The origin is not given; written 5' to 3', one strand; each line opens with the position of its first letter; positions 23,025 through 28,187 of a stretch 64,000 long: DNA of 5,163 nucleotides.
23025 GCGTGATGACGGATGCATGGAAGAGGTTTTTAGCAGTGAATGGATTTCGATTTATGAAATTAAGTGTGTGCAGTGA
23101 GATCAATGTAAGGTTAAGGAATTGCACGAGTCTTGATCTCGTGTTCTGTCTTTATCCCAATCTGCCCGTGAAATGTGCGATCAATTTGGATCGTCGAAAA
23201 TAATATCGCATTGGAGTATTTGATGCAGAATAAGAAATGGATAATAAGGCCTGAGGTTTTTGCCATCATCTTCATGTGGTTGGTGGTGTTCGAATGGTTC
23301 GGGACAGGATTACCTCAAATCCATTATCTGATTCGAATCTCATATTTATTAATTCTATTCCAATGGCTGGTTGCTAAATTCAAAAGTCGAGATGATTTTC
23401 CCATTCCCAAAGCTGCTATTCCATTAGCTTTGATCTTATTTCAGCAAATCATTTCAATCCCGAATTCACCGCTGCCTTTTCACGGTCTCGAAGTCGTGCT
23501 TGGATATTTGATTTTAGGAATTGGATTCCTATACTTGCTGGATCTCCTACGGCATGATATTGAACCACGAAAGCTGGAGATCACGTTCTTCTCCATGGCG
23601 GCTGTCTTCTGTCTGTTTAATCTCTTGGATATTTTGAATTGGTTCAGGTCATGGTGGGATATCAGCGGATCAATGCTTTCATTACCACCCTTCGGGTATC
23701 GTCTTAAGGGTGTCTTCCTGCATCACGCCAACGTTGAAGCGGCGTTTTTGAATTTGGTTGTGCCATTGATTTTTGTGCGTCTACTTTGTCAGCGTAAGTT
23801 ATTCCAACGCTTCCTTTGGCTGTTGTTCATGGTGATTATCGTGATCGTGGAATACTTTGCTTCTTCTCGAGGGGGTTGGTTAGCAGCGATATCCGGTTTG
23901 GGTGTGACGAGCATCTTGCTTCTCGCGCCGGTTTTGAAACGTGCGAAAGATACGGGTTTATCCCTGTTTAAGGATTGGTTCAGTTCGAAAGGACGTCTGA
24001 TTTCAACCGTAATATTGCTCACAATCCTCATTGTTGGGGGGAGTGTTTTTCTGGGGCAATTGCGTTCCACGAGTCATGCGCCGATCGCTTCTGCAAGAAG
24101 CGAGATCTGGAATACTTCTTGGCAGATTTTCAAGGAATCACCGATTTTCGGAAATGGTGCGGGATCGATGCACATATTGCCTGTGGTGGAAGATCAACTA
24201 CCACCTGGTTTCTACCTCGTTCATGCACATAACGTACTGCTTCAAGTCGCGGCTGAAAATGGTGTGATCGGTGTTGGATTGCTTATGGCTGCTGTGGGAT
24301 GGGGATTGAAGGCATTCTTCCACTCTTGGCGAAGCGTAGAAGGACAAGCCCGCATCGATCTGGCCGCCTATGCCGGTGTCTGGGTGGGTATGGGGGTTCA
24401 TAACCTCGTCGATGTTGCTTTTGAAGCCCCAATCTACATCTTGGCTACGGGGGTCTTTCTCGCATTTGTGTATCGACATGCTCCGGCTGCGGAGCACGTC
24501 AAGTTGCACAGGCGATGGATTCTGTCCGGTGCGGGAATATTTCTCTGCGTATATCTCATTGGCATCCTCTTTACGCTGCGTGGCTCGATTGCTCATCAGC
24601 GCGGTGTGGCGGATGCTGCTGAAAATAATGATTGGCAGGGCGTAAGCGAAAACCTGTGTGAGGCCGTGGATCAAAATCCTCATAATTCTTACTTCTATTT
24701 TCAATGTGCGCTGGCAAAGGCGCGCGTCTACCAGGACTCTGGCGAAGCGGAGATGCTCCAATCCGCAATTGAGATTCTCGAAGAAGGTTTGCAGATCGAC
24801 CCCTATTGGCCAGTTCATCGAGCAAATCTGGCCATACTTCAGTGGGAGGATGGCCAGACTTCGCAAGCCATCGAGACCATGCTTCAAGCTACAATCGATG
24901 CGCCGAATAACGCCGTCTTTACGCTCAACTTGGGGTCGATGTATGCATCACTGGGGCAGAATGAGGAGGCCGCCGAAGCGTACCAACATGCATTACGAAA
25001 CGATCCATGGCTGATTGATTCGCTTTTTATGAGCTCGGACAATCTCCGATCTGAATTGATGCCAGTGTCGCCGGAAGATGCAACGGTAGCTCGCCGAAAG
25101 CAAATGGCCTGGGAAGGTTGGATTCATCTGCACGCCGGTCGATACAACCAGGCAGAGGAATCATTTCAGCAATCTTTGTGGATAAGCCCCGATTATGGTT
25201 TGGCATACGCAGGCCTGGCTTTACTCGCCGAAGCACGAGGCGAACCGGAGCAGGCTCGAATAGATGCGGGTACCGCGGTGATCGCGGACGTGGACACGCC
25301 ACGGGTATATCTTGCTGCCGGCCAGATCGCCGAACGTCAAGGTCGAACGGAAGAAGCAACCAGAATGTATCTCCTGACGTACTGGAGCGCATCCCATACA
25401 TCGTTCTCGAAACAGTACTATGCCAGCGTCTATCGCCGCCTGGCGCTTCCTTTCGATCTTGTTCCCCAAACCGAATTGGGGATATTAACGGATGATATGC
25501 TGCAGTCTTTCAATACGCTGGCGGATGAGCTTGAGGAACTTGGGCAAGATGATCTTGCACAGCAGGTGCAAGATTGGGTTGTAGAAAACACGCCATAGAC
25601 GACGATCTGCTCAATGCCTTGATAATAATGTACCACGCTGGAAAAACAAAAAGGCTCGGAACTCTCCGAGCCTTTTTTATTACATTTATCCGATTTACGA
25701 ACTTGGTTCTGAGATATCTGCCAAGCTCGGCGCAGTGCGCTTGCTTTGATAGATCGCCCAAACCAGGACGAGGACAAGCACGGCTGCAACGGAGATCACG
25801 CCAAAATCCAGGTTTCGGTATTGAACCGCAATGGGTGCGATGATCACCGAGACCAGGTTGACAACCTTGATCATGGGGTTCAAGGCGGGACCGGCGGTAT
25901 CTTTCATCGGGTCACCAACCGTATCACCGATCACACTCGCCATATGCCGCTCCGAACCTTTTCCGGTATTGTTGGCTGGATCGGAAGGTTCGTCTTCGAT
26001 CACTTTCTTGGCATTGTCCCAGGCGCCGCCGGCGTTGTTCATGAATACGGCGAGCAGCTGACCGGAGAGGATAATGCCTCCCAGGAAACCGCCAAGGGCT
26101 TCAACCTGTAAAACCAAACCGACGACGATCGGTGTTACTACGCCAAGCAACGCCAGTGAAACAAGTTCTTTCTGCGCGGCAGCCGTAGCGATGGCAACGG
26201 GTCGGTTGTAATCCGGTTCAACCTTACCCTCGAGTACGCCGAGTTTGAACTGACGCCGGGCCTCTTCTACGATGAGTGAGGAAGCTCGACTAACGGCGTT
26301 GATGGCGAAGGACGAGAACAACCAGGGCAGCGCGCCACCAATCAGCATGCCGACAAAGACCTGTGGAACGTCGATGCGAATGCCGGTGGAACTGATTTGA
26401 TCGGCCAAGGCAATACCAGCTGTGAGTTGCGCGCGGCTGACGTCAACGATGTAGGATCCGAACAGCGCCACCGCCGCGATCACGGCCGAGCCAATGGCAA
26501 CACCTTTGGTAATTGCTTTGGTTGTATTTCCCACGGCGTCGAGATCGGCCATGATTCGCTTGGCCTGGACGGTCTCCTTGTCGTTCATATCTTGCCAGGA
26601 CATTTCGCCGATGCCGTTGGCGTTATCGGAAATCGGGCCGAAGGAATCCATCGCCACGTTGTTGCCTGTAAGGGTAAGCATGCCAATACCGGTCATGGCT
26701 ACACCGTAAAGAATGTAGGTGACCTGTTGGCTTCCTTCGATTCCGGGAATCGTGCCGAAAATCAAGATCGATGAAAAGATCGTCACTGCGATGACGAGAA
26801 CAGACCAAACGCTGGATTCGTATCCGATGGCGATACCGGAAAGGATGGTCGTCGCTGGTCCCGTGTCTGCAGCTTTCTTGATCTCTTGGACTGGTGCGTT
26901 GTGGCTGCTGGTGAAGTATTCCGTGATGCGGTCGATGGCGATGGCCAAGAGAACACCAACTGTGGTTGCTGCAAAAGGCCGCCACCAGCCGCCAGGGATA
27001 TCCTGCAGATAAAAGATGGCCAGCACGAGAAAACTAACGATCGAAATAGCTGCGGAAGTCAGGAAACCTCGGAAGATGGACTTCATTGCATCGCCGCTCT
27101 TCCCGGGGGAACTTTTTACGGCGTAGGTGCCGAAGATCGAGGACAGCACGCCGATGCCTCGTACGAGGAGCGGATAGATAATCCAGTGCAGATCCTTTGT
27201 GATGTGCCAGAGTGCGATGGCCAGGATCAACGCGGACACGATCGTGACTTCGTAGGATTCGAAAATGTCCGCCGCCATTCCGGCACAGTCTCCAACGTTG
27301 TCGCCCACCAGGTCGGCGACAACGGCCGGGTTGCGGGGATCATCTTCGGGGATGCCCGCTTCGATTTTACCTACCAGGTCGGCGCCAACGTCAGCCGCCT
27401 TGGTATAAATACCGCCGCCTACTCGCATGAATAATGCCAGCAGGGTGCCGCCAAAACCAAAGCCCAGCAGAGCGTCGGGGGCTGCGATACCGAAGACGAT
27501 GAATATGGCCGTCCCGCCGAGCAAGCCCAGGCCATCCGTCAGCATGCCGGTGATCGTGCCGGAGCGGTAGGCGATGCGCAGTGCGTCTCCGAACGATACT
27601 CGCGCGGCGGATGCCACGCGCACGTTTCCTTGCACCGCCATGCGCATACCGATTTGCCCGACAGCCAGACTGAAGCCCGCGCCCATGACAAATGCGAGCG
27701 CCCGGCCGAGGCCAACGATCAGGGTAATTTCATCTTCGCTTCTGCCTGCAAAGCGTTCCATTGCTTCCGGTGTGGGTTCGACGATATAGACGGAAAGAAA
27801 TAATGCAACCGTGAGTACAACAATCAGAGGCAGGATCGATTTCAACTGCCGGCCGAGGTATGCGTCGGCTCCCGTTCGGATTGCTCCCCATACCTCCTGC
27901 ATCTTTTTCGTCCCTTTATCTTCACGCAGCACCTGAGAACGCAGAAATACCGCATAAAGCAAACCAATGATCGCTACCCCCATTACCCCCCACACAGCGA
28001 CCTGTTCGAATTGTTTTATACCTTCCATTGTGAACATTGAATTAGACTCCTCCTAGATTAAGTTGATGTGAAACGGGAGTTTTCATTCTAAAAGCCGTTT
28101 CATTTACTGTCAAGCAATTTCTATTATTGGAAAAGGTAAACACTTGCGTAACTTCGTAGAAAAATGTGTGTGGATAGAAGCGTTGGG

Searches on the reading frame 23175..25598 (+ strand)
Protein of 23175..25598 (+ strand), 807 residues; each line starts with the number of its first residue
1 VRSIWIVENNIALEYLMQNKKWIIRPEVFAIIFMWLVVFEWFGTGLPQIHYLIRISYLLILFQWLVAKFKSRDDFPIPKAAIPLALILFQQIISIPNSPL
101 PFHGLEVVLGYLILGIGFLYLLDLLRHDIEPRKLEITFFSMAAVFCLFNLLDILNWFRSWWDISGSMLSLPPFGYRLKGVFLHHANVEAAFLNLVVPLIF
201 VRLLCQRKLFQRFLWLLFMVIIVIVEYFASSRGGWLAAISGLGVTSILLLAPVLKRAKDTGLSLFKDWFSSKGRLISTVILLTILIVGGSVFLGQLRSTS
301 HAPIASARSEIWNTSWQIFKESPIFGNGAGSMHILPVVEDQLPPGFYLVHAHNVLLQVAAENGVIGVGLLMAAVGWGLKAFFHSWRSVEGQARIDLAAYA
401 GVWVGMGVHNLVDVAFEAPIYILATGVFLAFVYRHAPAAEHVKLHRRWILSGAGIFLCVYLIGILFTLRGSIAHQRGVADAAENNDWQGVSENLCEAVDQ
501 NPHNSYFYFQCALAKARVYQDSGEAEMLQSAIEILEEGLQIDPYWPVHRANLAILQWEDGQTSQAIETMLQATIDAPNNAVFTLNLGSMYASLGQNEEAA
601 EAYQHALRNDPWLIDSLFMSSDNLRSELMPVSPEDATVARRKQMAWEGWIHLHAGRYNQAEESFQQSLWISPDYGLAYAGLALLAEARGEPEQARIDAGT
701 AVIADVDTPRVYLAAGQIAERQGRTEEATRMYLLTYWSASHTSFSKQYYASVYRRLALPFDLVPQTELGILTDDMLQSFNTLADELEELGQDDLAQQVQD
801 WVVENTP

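Call 56: search_protein_families(library=pfam, proteins=[window:23175-25598:+], max_evalue=0.00001)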
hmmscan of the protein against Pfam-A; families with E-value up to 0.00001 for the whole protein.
window:23175-25598:+ (807 aa): 13 families
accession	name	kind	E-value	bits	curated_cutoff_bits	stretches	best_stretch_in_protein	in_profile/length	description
PF04932.20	Wzy_C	-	2.2e-15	57.2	31.7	1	218-370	2-148/149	O-Antigen ligase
PF07719.23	TPR_2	-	2.8e-14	52.4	27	0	585-611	6-32/34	Tetratricopeptide repeat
PF13181.12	TPR_8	-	8.4e-14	50.9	25.7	0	585-611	6-32/34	Tetratricopeptide repeat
PF00515.34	TPR_1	-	4.6e-13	48.8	27.8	0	585-611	6-32/34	Tetratricopeptide repeat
PF13432.12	TPR_16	-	1.3e-12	48.4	32.7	1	552-611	3-62/65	Tetratricopeptide repeat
PF14559.12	TPR_19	-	1.7e-11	44.7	25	0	525-580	4-59/68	Tetratricopeptide repeat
PF13176.12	TPR_7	-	1.7e-10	40.6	27.9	0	584-611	3-32/36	Tetratricopeptide repeat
PF13424.12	TPR_12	-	3.9e-08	33.8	30.1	0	578-609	43-74/77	Tetratricopeptide repeat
PF13431.12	TPR_17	-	2.8e-07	30.7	24.4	0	570-599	3-32/34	Tetratricopeptide repeat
PF13428.12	TPR_14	-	3.3e-07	30.8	23.5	0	584-613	5-34/44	Tetratricopeptide repeat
PF13414.12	TPR_11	-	4e-07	30.1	26.8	0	587-611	1-25/42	TPR repeat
PF09976.15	TPR_21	-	7.2e-07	29.6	25.5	1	478-609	46-175/193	Tetratricopeptide repeat-like domain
PF07721.20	TPR_4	-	3.6e-06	27.5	27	0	709-731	1-23/26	Tetratricopeptide repeat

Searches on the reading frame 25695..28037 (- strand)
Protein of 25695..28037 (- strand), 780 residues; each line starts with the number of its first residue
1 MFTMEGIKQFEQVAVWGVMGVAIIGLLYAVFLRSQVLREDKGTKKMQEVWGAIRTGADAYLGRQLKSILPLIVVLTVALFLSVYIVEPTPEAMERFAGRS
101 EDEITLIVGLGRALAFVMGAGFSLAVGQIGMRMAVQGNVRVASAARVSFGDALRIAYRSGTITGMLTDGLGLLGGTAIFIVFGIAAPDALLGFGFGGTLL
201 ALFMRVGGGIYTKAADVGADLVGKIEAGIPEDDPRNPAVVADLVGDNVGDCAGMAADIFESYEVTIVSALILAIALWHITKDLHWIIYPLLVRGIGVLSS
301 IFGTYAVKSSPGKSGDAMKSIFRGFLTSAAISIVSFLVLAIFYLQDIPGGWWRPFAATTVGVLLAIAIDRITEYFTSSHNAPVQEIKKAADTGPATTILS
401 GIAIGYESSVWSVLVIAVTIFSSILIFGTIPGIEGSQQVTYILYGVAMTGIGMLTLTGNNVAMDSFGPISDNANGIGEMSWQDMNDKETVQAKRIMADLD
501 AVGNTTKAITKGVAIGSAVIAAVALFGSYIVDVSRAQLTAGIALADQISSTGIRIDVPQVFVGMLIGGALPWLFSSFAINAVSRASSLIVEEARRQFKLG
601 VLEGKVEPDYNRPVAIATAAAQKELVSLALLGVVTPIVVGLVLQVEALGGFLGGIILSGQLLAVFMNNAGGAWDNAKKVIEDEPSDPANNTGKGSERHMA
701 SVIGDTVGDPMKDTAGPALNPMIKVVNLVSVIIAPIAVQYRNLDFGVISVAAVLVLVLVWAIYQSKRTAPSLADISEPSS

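Call 6: search_protein_families(library=pfam, proteins=[window:25695-28037:-], max_evalue=0.01)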
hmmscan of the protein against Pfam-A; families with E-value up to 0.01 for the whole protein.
window:25695-28037:- (780 aa): 1 family
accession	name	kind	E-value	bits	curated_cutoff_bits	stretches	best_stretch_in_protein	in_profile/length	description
PF03030.21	H_PPase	-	2.8e-235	783.3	29.7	1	23-733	1-645/645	Inorganic H+ pyrophosphatase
